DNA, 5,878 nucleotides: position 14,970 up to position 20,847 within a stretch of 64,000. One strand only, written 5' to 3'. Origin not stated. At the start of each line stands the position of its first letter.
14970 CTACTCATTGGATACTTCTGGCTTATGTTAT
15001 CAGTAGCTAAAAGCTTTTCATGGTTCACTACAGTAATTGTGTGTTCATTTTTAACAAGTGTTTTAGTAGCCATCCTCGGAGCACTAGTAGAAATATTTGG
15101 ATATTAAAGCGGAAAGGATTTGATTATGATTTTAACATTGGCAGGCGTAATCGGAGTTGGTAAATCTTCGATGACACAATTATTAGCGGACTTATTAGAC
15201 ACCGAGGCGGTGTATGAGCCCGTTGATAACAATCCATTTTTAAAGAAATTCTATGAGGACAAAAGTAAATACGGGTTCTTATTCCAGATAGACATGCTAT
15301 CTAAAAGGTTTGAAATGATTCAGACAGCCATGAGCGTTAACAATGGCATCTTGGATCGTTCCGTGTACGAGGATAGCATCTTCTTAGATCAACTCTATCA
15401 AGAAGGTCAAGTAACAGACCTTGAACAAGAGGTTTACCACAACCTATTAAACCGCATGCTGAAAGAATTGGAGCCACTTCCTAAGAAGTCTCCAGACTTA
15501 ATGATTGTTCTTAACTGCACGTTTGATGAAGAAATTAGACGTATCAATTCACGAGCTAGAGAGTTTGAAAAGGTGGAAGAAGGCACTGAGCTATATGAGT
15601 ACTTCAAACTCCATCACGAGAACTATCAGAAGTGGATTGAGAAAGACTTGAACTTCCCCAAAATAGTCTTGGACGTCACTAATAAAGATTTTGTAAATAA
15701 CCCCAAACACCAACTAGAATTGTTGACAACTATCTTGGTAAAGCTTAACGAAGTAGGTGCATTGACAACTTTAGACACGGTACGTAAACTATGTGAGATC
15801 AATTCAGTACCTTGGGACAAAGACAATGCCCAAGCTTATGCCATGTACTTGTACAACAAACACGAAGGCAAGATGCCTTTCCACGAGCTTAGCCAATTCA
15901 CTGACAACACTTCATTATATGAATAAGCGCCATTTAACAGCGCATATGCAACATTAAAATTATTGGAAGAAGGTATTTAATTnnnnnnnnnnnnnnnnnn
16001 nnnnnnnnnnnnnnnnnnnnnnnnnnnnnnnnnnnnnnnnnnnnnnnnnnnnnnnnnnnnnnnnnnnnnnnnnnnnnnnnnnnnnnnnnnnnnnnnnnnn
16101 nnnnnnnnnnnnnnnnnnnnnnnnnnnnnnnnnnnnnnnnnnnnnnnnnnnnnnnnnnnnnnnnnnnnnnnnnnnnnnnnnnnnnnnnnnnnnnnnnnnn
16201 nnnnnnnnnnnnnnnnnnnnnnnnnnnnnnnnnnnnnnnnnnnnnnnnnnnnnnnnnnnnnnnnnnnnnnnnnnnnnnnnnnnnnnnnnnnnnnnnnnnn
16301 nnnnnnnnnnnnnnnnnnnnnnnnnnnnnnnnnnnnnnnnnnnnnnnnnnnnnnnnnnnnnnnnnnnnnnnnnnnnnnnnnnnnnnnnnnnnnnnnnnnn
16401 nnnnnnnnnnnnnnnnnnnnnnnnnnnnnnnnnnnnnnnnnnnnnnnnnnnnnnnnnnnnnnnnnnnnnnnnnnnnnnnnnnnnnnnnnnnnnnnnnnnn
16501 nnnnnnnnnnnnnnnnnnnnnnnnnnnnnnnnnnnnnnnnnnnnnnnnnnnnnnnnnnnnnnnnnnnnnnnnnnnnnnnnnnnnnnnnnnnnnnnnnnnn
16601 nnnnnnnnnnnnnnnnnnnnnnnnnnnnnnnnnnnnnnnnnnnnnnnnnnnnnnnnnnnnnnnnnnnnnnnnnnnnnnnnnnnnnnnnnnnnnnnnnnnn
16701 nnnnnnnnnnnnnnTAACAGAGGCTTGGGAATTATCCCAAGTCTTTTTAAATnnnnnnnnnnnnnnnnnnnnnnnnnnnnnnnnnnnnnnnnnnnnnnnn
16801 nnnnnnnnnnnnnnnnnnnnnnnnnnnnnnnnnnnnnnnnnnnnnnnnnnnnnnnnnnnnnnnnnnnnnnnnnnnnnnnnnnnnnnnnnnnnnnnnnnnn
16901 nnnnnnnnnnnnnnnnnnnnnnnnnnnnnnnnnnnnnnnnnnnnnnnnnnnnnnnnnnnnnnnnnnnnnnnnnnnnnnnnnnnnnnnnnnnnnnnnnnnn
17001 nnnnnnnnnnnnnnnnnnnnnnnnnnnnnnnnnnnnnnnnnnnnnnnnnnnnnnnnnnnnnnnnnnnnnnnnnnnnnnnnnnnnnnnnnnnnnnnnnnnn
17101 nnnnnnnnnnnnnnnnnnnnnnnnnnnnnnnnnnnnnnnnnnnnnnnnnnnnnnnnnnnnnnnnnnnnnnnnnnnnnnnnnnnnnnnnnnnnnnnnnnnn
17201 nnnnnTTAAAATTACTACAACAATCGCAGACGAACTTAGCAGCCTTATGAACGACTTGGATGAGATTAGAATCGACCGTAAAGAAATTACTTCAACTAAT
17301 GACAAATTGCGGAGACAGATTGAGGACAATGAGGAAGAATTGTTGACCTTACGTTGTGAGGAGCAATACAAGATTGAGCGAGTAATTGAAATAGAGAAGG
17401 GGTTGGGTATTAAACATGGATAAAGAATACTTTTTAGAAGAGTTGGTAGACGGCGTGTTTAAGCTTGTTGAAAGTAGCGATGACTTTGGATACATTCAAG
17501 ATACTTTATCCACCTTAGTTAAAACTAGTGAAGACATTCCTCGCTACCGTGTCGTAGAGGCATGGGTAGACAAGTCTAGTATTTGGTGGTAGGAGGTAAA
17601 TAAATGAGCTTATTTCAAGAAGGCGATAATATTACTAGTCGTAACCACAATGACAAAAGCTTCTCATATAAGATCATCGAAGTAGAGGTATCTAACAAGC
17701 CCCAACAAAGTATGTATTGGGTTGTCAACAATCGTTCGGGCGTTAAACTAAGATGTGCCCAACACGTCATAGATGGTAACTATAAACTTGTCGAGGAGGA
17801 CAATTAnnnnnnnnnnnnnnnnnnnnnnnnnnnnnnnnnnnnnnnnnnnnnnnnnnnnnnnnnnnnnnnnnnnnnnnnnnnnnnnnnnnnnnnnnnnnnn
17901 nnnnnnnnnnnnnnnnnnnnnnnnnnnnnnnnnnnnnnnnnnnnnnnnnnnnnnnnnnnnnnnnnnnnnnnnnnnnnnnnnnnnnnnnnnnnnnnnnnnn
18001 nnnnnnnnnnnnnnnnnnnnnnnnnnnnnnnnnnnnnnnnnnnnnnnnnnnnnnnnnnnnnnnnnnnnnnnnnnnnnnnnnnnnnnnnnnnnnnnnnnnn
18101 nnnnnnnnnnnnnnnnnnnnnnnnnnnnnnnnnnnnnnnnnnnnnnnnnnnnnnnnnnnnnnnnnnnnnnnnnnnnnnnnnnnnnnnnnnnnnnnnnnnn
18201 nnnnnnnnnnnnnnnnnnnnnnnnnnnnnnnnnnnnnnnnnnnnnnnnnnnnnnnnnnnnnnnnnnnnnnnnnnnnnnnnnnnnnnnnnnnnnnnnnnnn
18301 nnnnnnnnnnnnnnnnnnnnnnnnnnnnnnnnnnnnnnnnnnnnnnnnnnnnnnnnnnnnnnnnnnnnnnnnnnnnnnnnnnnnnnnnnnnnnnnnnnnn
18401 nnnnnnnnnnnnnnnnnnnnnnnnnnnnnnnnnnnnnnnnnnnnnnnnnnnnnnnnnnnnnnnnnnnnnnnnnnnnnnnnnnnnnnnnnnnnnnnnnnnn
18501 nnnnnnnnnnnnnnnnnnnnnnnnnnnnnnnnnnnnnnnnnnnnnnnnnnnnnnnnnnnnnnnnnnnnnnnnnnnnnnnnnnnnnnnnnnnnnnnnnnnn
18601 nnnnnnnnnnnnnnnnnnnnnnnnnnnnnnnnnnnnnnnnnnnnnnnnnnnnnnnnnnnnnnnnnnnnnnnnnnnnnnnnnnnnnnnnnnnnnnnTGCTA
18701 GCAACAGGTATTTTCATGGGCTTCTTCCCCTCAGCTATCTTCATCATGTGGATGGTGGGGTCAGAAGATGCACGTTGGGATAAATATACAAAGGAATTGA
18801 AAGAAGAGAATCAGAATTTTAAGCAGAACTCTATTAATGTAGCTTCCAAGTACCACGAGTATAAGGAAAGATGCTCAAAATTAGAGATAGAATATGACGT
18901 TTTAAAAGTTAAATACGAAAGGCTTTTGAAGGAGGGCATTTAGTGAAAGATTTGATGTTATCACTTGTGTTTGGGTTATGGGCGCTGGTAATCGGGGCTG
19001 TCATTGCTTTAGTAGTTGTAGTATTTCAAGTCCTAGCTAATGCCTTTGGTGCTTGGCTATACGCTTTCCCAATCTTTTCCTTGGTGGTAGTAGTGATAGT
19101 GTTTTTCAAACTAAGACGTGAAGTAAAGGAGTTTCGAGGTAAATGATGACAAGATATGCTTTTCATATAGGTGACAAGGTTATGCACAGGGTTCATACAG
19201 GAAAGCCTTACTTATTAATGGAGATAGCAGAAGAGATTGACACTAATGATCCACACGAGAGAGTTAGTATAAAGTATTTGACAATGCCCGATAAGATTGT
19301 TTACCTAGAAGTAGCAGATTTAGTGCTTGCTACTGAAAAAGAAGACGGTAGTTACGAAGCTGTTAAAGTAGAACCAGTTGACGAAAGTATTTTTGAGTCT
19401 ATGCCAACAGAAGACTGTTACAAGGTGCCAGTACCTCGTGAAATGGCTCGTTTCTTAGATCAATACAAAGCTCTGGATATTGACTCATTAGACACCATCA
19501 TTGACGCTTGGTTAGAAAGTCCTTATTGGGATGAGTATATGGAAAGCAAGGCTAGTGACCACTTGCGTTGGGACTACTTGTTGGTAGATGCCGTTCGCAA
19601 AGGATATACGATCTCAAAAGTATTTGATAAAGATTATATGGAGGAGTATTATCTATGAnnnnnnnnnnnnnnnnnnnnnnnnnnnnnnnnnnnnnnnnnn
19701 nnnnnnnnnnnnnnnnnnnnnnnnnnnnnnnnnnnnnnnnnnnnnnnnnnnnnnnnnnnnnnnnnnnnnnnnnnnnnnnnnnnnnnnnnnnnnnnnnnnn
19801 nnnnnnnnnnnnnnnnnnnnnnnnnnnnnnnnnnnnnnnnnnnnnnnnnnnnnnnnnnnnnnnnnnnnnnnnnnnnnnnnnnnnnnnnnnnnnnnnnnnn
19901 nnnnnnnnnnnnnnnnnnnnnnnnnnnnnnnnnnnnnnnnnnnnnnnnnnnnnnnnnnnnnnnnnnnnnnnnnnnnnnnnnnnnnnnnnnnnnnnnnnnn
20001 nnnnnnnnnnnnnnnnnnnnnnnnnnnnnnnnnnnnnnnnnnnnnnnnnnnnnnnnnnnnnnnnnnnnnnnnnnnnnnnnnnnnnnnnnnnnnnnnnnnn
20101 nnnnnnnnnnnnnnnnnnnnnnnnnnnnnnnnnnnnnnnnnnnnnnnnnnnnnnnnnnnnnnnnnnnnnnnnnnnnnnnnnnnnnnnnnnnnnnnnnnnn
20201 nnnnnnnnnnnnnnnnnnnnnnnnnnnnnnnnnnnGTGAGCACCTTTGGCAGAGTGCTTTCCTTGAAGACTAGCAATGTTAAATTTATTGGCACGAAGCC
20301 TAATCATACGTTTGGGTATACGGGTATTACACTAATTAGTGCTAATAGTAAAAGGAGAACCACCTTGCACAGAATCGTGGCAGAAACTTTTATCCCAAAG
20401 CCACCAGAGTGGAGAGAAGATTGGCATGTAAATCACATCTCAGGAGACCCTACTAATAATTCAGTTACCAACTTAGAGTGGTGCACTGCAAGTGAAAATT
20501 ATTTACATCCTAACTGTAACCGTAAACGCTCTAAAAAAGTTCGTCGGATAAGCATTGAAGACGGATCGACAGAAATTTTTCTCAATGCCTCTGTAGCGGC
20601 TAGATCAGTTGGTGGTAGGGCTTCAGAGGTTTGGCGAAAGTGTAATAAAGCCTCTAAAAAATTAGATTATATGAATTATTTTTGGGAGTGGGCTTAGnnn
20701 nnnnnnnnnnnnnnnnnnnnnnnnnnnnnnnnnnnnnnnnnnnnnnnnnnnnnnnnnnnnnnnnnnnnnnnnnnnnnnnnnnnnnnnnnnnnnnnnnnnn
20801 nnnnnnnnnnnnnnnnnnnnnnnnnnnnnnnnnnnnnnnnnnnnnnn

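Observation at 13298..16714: Phage-encoded deoxynucleoside scavenging cluster: dNMP kinase, deoxynucleoside kinase and a PnuC-like membrane transporter (plus NrdH-like redoxin at 2444)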

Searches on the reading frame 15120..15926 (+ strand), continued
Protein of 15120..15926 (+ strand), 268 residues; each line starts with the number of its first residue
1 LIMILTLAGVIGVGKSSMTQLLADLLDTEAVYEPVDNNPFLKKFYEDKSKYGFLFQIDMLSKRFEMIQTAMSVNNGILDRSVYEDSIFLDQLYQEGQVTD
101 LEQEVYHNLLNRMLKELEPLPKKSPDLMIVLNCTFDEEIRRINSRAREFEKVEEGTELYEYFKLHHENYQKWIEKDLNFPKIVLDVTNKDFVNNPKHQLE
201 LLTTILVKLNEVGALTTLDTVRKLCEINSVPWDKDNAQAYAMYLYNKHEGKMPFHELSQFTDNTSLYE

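Call 98: fold_search(model_id=the predicted structure, library=pdb)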
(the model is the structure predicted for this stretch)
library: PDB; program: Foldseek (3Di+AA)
matches with E <= 10: 1440; with E <= 0.001: 168
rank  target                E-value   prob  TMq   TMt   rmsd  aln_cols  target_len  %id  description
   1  8puu_A                3.9e-11  1.00  0.66  0.82   3.3       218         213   28  Giardia intestinalis deoxyadenosine kinase forms a functional tetramer (released 2024-10-30)
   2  8puu_B                3.9e-11  1.00  0.66  0.79   3.3       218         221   28  Giardia intestinalis deoxyadenosine kinase forms a functional tetramer (released 2024-10-30)
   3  2jaq_A                3.0e-10  1.00  0.64  0.88   2.2       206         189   29  Structure of deoxyadenosine kinase from M. mycoides with bound dCTP (released 2007-01-03)
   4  2ocp_A                4.2e-10  1.00  0.62  0.72   4.4       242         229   26  Crystal Structure of Human Deoxyguanosine Kinase (released 2007-01-16)
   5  2zia_A                4.7e-10  1.00  0.65  0.78   3.2       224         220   26  C4S dCK variant of dCK in complex with cladribine+UDP (released 2008-07-08)
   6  2jas_F                5.3e-10  1.00  0.60  0.81   3.8       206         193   28  Structure of deoxyadenosine kinase from M.mycoides with bound dATP (released 2007-01-03)
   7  5mqj_A                5.3e-10  1.00  0.66  0.75   3.1       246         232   23  Crystal structure of dCK mutant C3S (released 2017-11-22)
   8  2jaq_B                5.6e-10  1.00  0.62  0.87   2.9       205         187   29  Structure of deoxyadenosine kinase from M. mycoides with bound dCTP (released 2007-01-03)
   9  2jas_B                6.2e-10  1.00  0.63  0.86   2.4       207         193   30  Structure of deoxyadenosine kinase from M.mycoides with bound dATP (released 2007-01-03)
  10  2zi5_A                6.2e-10  1.00  0.65  0.78   3.1       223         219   26  C4S dCK variant of dCK in complex with L-dA+UDP (released 2008-04-22)
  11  8ooj_A                6.6e-10  1.00  0.64  0.73   3.4       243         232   23  Crystal structure of dCK C4S-S74E mutant in complex with EdC and UDP (released 2023-12-20)
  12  1p60_B                7.0e-10  1.00  0.65  0.76   3.2       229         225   24  Structure of human dCK complexed with 2'-Deoxycytidine and ADP, Space group C 2 2 21 (released 2003-07-01)
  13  5mqt_B                7.0e-10  1.00  0.63  0.73   3.5       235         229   23  Crystal structure of dCK mutant C3S in complex with imatinib and UDP (released 2017-11-22)
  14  2zi6_A                7.4e-10  1.00  0.65  0.78   3.2       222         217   26  C4S dCK variant of dCK in complex with D-dA+UDP (released 2008-04-22)
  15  2zia_B                8.8e-10  1.00  0.66  0.78   3.1       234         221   24  C4S dCK variant of dCK in complex with cladribine+UDP (released 2008-07-08)
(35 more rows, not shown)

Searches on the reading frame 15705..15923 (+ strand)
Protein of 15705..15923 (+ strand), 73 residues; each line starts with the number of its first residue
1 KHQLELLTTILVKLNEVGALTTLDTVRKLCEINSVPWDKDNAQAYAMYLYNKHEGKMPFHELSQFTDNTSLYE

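Call 95: search_protein_representatives(protein=window:15705-15923:+)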
Query: 73 residues. Proteins with E-value up to 0.001 (for the whole library): 4; up to 1e-10: 2; up to 1e-30: 0. The best 4 are listed.
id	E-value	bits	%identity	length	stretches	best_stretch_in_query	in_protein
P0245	8.5e-14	67.2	50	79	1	3-72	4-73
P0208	3.6e-13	65.2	51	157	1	4-72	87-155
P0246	5.5e-06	42.5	51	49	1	31-73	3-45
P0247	9.8e-04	35.3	49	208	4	26-47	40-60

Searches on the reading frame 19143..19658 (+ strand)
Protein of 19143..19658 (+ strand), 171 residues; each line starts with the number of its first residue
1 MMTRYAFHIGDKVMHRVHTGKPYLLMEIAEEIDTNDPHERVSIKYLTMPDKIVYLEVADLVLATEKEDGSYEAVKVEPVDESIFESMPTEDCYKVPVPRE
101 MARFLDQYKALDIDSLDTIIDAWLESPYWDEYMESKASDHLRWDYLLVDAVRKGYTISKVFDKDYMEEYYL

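Call 11: search_protein_families(library=phrogs, proteins=[window:19143-19658:+], max_evalue=0.001)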
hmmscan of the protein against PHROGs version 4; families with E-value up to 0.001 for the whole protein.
window:19143-19658:+ (171 aa): 1 family
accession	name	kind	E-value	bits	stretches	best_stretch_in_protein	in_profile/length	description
phrog_18545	-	unknown function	0.00045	21.4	1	97-157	20-82/150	-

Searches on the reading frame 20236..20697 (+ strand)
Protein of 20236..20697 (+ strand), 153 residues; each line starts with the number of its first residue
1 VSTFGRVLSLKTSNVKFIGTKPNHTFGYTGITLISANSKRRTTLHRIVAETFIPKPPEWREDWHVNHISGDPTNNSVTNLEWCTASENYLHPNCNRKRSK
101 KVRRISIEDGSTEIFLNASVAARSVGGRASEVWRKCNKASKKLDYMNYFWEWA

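Call 11: search_protein_families(library=phrogs, proteins=[window:20236-20697:+], max_evalue=0.001)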
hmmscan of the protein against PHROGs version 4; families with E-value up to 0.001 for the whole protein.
window:20236-20697:+ (153 aa): 11 families
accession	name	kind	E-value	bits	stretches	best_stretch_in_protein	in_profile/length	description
phrog_59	-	DNA, RNA and nucleotide metabolism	2.1e-28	100.8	1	2-143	153-274/423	HNH endonuclease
phrog_959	-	DNA, RNA and nucleotide metabolism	2.3e-21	77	1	2-107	21-121/138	HNH endonuclease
phrog_1492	-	DNA, RNA and nucleotide metabolism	3e-14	54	1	2-89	60-156/414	HNH endonuclease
phrog_99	-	DNA, RNA and nucleotide metabolism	3.2e-09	37.9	1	15-103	135-216/383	HNH endonuclease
phrog_37683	-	unknown function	4.3e-09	36.9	1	3-137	125-252/279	-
phrog_17657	-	DNA, RNA and nucleotide metabolism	2.1e-07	31.9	1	2-83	82-165/168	HNH endonuclease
phrog_21964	-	DNA, RNA and nucleotide metabolism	3.9e-05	24.4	1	33-98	155-219/244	HNH endonuclease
phrog_826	-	DNA, RNA and nucleotide metabolism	0.0001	23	1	38-91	104-157/281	HNH endonuclease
phrog_14913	-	DNA, RNA and nucleotide metabolism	0.00017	22.6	1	36-113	34-108/149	HNH endonuclease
phrog_7545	-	DNA, RNA and nucleotide metabolism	0.00033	21.9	1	36-91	78-133/160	HNH endonuclease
phrog_15471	-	DNA, RNA and nucleotide metabolism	0.00033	21.5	1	27-91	17-80/183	HNH endonuclease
